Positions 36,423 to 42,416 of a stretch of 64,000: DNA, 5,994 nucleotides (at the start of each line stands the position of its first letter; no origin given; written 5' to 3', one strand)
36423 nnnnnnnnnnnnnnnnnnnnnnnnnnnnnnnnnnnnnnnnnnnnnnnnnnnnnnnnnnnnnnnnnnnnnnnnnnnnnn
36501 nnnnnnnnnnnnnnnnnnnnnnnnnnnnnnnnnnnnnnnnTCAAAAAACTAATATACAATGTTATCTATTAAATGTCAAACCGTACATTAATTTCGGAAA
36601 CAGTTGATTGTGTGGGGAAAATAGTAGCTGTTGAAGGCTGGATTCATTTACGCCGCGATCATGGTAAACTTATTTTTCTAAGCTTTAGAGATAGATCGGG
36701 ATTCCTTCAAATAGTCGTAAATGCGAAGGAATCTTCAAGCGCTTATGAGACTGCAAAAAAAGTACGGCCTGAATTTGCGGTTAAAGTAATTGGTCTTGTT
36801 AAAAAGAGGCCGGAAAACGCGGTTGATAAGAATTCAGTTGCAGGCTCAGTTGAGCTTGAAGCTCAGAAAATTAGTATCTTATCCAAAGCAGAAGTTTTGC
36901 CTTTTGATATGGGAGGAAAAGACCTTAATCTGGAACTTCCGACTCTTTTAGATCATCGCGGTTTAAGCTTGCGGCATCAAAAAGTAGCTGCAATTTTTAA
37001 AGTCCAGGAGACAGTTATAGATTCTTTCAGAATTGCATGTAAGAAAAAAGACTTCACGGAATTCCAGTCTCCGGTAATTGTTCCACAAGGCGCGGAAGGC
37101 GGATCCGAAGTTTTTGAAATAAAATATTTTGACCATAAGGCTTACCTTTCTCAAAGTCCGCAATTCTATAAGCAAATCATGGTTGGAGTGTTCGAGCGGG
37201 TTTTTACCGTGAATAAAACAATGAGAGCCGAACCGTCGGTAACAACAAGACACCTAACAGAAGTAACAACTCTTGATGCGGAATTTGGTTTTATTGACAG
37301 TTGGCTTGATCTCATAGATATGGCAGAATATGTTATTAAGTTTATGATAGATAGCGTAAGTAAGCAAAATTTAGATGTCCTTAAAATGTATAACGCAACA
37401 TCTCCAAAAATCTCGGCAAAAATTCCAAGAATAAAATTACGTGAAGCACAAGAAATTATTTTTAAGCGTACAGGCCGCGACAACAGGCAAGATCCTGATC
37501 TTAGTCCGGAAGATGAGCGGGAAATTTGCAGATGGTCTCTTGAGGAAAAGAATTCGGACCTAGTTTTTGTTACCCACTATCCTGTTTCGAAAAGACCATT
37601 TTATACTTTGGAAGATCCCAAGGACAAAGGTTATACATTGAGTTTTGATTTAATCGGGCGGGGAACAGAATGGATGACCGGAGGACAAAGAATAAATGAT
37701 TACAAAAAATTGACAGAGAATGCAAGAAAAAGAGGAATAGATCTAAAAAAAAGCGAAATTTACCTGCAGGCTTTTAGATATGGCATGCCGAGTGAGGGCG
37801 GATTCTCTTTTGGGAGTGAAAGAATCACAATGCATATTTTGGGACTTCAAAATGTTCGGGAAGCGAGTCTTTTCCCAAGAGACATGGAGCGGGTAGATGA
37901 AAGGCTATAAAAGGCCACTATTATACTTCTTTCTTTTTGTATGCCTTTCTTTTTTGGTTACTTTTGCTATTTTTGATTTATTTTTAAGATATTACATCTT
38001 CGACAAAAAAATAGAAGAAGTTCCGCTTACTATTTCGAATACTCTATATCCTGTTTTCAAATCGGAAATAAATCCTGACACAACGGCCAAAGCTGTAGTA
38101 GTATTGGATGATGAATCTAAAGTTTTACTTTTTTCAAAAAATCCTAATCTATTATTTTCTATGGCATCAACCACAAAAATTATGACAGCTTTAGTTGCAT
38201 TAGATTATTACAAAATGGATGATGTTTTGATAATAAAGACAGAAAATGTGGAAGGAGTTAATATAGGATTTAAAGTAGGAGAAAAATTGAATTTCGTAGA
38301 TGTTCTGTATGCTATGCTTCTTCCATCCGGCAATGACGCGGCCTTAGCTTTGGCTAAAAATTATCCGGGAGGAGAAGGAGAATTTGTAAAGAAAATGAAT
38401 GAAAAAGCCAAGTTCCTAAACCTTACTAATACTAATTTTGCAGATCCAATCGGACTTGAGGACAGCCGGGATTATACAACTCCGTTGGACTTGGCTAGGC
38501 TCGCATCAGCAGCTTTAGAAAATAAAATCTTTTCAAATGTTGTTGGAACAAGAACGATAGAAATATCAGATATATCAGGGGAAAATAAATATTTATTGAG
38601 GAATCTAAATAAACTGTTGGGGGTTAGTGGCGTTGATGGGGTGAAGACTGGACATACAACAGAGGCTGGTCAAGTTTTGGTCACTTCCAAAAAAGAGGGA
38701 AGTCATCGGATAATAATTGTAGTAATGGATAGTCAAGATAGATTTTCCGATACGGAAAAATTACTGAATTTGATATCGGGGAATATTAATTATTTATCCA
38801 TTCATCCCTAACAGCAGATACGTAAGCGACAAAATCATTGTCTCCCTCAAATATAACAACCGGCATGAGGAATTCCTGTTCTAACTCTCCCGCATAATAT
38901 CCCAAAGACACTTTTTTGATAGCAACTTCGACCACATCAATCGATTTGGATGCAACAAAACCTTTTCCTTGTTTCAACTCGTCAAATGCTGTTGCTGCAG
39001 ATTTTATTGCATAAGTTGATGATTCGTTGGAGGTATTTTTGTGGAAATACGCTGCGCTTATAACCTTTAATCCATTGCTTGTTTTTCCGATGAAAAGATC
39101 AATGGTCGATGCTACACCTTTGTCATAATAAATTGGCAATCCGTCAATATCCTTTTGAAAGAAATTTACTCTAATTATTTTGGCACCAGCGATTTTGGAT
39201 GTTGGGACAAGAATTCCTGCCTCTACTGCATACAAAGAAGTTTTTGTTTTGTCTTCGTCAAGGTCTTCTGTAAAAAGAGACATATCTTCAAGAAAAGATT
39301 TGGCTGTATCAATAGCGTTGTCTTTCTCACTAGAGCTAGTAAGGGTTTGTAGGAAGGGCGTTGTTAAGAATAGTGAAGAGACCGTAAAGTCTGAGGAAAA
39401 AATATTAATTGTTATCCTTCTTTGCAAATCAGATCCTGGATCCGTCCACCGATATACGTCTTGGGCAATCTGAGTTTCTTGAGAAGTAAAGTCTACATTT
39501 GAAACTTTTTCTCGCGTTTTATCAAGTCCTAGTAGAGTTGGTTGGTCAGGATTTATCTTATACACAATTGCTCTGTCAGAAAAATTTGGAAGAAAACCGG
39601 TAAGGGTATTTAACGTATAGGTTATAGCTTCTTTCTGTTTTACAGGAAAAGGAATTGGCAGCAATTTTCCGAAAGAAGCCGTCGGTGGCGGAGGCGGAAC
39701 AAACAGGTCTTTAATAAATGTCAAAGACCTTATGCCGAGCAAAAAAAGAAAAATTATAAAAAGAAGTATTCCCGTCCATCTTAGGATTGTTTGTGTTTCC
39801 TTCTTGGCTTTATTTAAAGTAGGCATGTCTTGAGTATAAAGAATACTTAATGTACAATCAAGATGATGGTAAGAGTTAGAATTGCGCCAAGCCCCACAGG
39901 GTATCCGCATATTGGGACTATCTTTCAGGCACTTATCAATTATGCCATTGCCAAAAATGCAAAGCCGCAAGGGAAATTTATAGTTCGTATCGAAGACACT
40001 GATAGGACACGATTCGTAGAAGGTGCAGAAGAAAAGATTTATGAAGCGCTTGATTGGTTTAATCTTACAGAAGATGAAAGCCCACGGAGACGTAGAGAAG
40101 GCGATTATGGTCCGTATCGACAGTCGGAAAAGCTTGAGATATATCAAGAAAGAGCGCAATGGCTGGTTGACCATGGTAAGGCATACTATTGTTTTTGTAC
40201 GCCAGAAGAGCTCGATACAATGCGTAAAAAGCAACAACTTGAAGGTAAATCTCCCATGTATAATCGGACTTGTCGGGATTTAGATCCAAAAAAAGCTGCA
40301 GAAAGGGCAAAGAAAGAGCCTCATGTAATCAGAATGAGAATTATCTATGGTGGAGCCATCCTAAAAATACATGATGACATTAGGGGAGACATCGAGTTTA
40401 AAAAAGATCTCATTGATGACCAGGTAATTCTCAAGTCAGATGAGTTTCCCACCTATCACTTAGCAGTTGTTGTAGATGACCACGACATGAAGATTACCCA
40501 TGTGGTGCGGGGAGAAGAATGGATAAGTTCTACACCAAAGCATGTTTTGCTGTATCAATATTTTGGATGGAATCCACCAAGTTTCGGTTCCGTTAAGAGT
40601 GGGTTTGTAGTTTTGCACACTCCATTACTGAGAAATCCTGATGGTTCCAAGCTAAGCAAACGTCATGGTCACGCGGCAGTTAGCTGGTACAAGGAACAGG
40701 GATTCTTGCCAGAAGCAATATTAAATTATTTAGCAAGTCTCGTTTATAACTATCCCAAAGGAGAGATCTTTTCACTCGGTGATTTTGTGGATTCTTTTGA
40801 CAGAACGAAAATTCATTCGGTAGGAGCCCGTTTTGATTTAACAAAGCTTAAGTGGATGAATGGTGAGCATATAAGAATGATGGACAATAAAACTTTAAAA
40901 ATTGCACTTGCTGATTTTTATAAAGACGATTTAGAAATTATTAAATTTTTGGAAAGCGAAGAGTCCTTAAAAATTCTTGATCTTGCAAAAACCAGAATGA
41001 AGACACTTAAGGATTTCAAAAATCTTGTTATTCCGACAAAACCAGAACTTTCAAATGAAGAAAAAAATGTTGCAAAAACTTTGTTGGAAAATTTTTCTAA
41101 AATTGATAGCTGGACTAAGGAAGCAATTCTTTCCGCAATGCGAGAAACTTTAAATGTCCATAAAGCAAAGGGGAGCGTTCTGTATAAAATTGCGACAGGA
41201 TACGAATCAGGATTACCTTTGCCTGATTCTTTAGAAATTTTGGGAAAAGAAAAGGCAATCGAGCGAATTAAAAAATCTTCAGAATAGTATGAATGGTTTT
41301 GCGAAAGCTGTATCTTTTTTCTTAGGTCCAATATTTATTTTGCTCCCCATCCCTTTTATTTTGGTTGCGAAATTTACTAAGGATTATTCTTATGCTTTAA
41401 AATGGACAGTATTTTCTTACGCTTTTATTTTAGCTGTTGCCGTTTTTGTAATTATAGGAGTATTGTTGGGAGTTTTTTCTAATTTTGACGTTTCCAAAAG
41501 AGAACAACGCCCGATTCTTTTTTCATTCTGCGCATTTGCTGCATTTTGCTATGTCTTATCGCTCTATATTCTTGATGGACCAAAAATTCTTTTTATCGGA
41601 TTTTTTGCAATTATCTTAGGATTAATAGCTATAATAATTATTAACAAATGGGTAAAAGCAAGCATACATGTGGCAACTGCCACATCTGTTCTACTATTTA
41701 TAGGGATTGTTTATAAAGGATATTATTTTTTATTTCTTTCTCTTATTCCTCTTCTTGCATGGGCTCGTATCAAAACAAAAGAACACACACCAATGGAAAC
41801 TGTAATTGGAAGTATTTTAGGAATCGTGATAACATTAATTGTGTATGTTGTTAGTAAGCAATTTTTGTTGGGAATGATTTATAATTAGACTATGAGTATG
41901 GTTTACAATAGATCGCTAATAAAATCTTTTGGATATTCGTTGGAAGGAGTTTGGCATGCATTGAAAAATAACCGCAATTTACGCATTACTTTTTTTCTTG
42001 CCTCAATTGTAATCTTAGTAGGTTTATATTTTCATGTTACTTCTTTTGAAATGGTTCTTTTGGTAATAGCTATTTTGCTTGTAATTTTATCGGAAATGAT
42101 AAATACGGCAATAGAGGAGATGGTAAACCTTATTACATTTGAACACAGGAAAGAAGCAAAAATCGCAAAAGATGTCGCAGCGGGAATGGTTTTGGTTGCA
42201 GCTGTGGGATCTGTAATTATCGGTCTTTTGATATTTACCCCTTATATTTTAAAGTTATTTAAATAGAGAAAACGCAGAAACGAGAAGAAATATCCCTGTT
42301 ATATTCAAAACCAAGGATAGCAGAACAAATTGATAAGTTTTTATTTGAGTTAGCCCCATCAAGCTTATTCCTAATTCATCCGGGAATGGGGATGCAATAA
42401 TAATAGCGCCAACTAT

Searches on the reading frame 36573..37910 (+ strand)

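Call 64: search_protein_families(library=pfam, proteins=[window:36573-37910:+], max_evalue=0.001)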
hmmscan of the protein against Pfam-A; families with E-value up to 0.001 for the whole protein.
window:36573-37910:+ (445 aa): 2 families
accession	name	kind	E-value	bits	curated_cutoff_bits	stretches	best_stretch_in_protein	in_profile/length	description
PF00152.25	tRNA-synt_2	-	1.5e-69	234.8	25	1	124-437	4-307/308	tRNA synthetases class II (D, K and N)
PF01336.31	tRNA_anti-codon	-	2e-16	60.1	27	1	18-103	1-75/75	OB-fold nucleic acid binding domain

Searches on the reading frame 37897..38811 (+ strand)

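Call 64: search_protein_families(library=pfam, proteins=[window:37897-38811:+], max_evalue=0.001)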
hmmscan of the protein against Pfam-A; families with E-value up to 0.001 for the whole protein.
window:37897-38811:+ (304 aa): 2 families
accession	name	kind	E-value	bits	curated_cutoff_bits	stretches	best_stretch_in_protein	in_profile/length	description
PF00768.25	Peptidase_S11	-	4.1e-48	164.4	27.6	1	57-280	5-238/239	D-alanyl-D-alanine carboxypeptidase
PF13354.11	Beta-lactamase2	-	9.1e-06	25.6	22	1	71-262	8-200/214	Beta-lactamase enzyme family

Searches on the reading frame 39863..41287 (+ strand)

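Call 64: search_protein_families(library=pfam, proteins=[window:39863-41287:+], max_evalue=0.001)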
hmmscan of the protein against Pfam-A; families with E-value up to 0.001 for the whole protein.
window:39863-41287:+ (474 aa): 2 families
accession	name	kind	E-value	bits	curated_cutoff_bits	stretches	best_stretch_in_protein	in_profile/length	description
PF00749.27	tRNA-synt_1c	-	1e-89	301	23.4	1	2-331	1-314/314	tRNA synthetases class I (E and Q), catalytic domain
PF19269.4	Anticodon_2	-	6.4e-11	43.3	23.6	1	363-471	11-139/141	Anticodon binding domain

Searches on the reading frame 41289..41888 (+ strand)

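Call 64: search_protein_families(library=pfam, proteins=[window:41289-41888:+], max_evalue=0.001)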
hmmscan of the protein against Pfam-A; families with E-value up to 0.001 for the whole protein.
window:41289-41888:+ (199 aa): 1 family
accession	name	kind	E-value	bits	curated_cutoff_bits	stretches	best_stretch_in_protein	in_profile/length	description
PF01569.27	PAP2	-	1.3e-06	28.6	27.2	1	125-189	53-125/130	PAP2 superfamily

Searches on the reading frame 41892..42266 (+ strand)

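Call 64: search_protein_families(library=pfam, proteins=[window:41892-42266:+], max_evalue=0.001)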
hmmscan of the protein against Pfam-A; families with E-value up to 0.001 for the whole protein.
window:41892-42266:+ (124 aa): 1 family
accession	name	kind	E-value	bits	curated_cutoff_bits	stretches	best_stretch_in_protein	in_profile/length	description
PF01219.24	DAGK_prokar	-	3.1e-32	110.9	22.3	1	14-115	1-102/102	Prokaryotic diacylglycerol kinase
